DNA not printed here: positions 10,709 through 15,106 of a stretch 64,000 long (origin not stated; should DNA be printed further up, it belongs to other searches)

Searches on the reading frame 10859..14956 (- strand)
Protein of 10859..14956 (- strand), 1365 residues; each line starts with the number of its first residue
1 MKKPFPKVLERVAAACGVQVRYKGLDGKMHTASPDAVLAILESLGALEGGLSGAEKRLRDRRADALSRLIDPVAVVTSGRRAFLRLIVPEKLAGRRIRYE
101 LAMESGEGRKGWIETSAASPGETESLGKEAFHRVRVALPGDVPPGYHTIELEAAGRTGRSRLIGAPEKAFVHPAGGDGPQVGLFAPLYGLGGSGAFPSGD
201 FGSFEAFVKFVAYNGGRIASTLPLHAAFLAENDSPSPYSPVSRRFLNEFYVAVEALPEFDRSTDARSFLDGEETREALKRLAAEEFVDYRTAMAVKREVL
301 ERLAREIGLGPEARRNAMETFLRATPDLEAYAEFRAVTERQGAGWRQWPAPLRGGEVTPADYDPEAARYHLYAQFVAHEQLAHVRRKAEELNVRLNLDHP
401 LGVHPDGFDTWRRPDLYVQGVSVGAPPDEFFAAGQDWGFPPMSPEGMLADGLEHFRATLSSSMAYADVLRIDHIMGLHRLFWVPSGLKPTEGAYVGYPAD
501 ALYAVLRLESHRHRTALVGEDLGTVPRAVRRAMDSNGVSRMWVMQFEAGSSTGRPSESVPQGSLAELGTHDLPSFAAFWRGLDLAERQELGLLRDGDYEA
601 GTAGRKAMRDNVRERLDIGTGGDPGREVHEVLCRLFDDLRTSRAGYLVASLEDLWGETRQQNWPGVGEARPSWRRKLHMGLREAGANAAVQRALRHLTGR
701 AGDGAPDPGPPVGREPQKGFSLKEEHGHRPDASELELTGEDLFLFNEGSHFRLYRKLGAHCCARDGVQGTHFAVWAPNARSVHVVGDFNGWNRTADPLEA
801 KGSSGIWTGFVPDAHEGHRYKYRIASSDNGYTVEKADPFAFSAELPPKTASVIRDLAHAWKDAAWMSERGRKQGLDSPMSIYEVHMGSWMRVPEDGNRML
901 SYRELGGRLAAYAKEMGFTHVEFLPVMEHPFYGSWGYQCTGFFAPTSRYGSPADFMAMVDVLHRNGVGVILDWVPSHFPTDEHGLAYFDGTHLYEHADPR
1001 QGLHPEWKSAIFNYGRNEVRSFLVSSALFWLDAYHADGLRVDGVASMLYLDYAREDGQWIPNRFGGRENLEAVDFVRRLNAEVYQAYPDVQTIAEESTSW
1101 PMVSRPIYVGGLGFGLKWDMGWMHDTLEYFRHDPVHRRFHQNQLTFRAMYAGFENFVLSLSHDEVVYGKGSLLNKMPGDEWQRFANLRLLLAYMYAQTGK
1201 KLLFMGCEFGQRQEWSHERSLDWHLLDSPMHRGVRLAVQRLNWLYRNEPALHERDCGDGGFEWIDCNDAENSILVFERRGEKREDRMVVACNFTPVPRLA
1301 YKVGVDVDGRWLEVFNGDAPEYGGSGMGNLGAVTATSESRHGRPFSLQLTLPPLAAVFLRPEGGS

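Call 61: search_protein_families(library=pfam, max_evalue=0.0001, proteins=[window:10859-14956:-])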
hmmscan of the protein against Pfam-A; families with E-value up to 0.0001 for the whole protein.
window:10859-14956:- (1365 aa): 5 families
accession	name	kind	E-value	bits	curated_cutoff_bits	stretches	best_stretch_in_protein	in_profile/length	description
PF02446.23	Glyco_hydro_77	-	1.2e-92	311.6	25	1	187-678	3-460/465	4-alpha-glucanotransferase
PF02806.24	Alpha-amylase_C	-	7.1e-27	94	21.2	1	1263-1361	1-94/95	Alpha amylase, C-terminal all-beta domain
PF02922.24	CBM_48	-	1.6e-22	80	22.4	1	756-840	1-83/83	Carbohydrate-binding module 48 (Isoamylase N-terminal domain)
PF21226.3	MalQ_N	-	3.1e-14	53.5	24.1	1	71-166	2-91/91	MalQ N-terminal beta sandwich domain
PF00128.31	Alpha-amylase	-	2.3e-12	47.3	22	1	912-981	27-95/446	Alpha amylase, catalytic domain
